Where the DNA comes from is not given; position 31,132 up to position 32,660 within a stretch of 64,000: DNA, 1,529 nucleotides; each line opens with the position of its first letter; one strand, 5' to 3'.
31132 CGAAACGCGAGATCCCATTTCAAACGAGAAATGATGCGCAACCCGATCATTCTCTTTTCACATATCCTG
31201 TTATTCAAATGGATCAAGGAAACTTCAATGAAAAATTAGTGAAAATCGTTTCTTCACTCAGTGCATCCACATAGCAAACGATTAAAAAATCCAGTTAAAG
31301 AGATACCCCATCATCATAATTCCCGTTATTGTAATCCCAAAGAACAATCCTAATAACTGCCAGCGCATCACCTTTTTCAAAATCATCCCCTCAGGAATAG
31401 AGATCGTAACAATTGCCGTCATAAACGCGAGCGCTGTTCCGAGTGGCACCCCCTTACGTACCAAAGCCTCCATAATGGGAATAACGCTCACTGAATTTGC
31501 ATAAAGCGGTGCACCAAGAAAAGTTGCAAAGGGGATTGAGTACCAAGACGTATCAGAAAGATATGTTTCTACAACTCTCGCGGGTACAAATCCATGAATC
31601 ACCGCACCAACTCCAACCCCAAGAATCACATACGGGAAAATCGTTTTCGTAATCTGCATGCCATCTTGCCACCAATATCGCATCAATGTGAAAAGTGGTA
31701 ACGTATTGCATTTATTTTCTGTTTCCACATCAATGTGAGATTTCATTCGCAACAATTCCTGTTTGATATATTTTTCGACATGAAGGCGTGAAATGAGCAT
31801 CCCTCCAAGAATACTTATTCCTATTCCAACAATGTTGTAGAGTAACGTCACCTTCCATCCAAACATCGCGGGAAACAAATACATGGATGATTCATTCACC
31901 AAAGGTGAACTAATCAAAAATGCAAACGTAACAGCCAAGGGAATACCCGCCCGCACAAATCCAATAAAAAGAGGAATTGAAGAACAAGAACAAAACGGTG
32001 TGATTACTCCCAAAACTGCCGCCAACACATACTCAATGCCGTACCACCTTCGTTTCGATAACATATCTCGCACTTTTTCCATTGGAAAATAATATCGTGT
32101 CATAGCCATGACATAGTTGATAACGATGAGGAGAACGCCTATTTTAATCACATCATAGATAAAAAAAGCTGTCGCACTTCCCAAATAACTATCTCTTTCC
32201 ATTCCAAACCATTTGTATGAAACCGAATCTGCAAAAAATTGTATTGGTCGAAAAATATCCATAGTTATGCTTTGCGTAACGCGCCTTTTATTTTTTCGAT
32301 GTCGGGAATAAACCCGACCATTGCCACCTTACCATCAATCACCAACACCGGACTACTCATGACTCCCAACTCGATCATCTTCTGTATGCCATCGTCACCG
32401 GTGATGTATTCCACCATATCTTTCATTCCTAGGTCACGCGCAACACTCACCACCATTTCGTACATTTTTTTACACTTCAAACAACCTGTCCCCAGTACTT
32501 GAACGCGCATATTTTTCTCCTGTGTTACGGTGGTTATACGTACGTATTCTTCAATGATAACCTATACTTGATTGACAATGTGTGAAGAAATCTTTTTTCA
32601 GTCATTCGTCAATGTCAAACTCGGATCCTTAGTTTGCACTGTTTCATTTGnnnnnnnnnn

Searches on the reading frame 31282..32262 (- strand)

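Call 6: search_protein_families(library=pfam, proteins=[window:31282-32262:-], max_evalue=0.01)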
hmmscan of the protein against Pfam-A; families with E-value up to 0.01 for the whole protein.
window:31282-32262:- (326 aa): 1 family
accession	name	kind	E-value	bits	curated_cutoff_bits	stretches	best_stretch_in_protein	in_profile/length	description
PF03773.19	ArsP_1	-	9.5e-59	199.4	32.3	1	27-323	2-293/294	Predicted permease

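Call 10: search_protein_families(library=ncbifam, proteins=[window:31282-32262:-], max_evalue=0.01)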
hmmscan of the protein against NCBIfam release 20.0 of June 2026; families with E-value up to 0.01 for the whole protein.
window:31282-32262:- (326 aa): 2 families
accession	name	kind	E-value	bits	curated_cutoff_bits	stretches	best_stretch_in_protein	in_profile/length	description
NF040736.1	efflux_SaoE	equivalog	1.7e-32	113.1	325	1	37-325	13-297/352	efflux transporter SaoE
NF033936.1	CuZnOut_SO0444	equivalog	9.8e-27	94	300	1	51-325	18-312/351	SO_0444 family Cu/Zn efflux transporter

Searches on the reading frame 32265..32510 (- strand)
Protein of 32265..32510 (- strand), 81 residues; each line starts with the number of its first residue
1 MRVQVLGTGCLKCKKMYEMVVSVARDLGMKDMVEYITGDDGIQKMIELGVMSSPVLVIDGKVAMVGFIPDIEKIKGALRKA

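Call 6: search_protein_families(library=pfam, proteins=[window:32265-32510:-], max_evalue=0.01)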
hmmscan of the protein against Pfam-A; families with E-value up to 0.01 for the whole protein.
window:32265-32510:- (81 aa): 1 family
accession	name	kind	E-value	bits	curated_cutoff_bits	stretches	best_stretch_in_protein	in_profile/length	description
PF13192.12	Thioredoxin_3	-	1.9e-16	60.3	24.8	1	1-77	1-74/76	Thioredoxin domain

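Call 10: search_protein_families(library=ncbifam, proteins=[window:32265-32510:-], max_evalue=0.01)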
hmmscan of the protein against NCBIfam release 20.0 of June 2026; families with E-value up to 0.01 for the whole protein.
window:32265-32510:- (81 aa): 3 families
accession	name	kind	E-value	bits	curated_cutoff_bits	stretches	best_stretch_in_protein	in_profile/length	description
TIGR00412.2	redox_disulf_2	subfamily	2.3e-19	69.6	62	1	3-78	2-74/75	MTH895/ArsE family thioredoxin-like protein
TIGR00411.1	redox_disulf_1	equivalog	1.4e-10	41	92.75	1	10-80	11-80/82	MJ0307 family thioredoxin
TIGR02194.1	GlrX_NrdH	subfamily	0.00013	22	85.75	1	10-70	9-66/72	glutaredoxin-like protein NrdH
